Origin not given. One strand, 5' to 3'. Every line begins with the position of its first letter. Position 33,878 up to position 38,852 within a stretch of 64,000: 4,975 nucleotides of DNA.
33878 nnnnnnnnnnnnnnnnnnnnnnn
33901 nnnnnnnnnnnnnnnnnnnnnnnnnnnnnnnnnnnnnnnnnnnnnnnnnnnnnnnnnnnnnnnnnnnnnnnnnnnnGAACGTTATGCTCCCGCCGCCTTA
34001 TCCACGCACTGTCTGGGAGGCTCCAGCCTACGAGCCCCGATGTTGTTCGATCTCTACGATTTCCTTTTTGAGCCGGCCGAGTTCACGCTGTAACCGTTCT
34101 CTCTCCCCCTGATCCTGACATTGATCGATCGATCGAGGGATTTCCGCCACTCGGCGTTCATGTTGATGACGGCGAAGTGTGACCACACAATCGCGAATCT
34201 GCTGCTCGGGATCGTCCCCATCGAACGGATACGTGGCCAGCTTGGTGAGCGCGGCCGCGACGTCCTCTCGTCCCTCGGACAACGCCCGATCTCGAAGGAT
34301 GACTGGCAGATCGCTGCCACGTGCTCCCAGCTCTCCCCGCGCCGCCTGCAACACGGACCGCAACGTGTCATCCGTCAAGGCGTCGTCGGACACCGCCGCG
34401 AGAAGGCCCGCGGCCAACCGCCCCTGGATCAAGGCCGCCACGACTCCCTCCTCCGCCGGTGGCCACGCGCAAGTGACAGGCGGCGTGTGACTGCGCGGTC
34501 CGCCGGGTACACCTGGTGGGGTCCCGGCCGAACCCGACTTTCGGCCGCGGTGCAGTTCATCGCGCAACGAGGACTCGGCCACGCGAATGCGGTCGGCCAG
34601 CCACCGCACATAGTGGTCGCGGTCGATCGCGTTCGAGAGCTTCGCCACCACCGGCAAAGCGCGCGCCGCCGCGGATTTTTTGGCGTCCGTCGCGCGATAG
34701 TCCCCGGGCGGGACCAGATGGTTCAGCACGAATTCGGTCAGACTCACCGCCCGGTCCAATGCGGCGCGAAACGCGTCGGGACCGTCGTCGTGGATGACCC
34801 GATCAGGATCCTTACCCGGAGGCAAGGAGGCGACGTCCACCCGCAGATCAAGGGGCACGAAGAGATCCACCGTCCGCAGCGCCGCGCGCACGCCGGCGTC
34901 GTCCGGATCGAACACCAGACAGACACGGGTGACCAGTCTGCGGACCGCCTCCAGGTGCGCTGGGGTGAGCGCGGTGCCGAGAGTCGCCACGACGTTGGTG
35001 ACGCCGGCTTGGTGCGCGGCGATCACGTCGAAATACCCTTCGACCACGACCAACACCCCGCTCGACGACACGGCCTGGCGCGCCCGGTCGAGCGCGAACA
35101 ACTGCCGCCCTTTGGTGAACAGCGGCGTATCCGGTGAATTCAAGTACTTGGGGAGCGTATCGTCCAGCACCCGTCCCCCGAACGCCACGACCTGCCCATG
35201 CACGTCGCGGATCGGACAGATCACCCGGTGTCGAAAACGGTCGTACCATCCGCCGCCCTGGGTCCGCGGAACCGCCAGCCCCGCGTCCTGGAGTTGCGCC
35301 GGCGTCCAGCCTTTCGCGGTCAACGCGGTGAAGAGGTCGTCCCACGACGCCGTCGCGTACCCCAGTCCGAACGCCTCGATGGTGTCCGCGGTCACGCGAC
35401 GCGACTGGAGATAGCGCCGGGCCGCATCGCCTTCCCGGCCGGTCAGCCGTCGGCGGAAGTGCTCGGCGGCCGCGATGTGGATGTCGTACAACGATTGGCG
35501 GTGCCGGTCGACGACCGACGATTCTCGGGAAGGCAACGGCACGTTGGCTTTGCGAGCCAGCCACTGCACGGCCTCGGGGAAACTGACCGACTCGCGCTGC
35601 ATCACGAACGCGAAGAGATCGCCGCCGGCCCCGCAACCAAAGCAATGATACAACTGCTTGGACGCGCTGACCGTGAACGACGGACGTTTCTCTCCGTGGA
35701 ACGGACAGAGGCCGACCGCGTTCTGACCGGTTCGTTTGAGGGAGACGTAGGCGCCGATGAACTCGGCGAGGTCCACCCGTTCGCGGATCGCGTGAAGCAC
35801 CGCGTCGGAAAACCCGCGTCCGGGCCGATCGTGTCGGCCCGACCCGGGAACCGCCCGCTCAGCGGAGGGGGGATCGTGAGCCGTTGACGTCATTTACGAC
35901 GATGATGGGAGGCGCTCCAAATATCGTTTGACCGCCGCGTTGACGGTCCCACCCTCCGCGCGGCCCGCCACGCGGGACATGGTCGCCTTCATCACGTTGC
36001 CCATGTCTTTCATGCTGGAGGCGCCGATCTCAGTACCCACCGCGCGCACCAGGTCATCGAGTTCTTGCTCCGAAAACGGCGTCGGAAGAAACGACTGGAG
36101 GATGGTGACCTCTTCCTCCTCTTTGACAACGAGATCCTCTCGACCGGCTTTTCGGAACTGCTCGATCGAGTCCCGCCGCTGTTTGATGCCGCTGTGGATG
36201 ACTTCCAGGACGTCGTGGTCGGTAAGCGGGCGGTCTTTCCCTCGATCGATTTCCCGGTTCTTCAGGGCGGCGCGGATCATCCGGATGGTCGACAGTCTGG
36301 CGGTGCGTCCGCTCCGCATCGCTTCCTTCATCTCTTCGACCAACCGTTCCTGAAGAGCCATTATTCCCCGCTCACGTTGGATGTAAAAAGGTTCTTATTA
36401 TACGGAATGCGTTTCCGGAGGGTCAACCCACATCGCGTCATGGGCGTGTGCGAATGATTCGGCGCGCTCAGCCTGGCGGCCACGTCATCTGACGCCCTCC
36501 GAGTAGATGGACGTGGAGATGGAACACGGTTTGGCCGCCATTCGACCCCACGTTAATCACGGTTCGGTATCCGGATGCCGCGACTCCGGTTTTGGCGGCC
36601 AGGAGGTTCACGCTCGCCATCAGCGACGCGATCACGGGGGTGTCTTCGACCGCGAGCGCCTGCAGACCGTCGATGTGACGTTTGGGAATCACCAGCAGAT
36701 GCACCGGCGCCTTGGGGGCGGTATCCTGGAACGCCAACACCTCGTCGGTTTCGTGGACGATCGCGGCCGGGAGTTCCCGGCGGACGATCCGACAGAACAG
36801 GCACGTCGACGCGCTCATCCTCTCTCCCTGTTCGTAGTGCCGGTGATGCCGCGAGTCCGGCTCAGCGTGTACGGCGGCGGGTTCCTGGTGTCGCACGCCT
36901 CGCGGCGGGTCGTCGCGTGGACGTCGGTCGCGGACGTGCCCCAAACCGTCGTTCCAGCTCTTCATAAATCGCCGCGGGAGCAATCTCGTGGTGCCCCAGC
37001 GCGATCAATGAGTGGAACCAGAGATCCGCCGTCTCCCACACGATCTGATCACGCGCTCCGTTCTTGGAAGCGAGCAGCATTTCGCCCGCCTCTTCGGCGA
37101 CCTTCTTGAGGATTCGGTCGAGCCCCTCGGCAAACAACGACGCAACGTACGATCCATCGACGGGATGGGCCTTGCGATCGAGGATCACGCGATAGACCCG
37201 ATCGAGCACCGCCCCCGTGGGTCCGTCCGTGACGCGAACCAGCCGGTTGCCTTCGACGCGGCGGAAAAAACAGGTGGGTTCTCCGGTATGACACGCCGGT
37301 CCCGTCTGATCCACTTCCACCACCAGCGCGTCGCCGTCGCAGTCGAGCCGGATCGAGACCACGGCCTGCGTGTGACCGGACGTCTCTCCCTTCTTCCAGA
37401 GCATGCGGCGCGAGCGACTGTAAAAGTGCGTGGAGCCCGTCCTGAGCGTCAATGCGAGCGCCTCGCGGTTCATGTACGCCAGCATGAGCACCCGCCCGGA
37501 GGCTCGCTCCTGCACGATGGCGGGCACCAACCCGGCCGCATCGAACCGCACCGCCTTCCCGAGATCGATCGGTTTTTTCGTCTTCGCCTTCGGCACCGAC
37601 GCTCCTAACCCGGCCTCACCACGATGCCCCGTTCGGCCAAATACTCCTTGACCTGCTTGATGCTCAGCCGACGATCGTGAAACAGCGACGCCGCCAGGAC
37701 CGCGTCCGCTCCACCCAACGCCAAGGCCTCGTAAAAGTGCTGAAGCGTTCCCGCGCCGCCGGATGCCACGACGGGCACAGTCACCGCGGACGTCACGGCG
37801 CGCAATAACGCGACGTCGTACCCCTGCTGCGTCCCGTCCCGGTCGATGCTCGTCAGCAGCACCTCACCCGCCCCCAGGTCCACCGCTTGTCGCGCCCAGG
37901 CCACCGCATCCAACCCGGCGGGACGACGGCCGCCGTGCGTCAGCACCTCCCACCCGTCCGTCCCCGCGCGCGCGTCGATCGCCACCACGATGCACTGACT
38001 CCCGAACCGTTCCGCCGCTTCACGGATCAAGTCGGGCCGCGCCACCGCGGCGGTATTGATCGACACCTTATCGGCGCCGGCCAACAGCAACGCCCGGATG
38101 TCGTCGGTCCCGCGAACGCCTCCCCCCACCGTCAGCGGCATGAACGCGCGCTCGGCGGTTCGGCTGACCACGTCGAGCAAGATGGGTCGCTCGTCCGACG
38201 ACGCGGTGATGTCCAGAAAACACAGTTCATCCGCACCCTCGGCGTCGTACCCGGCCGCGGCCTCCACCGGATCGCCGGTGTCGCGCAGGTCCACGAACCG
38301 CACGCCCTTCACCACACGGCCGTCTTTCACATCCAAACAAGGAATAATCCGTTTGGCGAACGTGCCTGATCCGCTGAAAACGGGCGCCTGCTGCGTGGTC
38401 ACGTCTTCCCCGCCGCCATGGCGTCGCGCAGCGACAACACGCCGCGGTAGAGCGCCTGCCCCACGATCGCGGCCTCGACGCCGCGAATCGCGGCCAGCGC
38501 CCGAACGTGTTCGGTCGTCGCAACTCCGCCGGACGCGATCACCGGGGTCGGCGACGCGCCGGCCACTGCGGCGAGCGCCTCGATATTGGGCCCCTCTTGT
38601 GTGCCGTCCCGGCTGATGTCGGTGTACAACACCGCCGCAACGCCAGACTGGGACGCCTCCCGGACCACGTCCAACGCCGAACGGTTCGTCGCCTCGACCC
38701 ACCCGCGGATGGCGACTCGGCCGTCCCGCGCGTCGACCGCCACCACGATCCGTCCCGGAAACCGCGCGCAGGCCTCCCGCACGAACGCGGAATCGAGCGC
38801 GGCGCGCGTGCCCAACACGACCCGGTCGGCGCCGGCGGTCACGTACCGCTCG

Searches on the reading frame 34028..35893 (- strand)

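Call 7: search_protein_families(library=pfam, proteins=[window:34028-35893:-], max_evalue=0.001)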
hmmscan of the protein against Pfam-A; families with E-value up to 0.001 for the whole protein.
window:34028-35893:- (621 aa): 7 families
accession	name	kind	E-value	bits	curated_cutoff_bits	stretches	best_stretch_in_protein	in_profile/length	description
PF08275.17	DNAG_N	-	1.1e-38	132.7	26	1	146-271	2-127/128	DNA primase catalytic core, N-terminal domain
PF01807.25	Zn_ribbon_DnaG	-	2.3e-33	114.3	24.9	1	30-122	3-95/98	CHC2 zinc finger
PF13155.12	Toprim_2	-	1e-19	71.1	22.1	1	282-366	1-87/88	Toprim-like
PF13662.12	Toprim_4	-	8.6e-18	64.8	25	1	280-354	2-83/85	Toprim domain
PF01751.28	Toprim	-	1.1e-11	45.2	23.1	1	280-347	1-82/96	Toprim domain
PF10410.14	DnaB_bind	-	5.4e-08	33.4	20.6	1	387-439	2-54/56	DnaB-helicase binding domain of primase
PF13362.12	Toprim_3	-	3.6e-06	27.8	27.2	1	281-372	2-94/95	Toprim domain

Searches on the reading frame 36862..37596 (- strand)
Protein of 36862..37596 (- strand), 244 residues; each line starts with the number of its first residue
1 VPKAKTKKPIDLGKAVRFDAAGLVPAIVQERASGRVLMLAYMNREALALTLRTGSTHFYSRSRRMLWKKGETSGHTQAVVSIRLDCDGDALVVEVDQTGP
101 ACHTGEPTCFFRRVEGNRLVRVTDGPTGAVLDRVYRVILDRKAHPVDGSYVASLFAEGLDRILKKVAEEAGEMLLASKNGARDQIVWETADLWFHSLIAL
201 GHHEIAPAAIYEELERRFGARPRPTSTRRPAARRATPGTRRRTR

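Call 78: search_protein_families(library=pfam, proteins=[window:36862-37596:-], max_evalue=0.001)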
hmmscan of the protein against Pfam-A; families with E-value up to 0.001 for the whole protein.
window:36862-37596:- (244 aa): 2 families
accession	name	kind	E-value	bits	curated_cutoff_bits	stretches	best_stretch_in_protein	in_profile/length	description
PF01502.23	PRA-CH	-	9.8e-36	121.9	27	1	38-111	1-74/74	Phosphoribosyl-AMP cyclohydrolase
PF01503.22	PRA-PH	-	1.2e-16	61.3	21.3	1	132-217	2-85/86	Phosphoribosyl-ATP pyrophosphohydrolase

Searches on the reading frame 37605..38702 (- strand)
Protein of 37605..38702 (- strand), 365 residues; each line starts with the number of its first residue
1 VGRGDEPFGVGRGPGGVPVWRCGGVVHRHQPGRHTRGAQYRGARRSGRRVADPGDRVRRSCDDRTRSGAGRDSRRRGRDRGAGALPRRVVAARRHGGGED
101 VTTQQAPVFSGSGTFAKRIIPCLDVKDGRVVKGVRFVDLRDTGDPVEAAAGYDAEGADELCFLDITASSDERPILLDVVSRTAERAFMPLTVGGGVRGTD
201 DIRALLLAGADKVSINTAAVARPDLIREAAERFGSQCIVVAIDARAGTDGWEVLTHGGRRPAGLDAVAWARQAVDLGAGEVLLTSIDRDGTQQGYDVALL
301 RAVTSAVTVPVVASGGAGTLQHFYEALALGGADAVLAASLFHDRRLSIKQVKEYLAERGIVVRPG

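Call 8: search_protein_families(library=pfam, proteins=[window:37605-38702:-], max_evalue=0.001)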
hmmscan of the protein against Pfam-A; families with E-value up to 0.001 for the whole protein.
window:37605-38702:- (365 aa): 4 families
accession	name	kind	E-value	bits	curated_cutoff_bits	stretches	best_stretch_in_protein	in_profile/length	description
PF00977.27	His_biosynth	-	2.6e-82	276.1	23.6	1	118-346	1-227/228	Histidine biosynthesis protein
PF03060.21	NMO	-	0.00014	21.8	28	0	270-338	149-222/331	Nitronate monooxygenase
PF05690.20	ThiG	-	0.00026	20.8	23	0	268-339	135-205/247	Thiazole biosynthesis protein ThiG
PF02581.23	TMP-TENI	-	0.0008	19.3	27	0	276-319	119-160/180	Thiamine monophosphate synthase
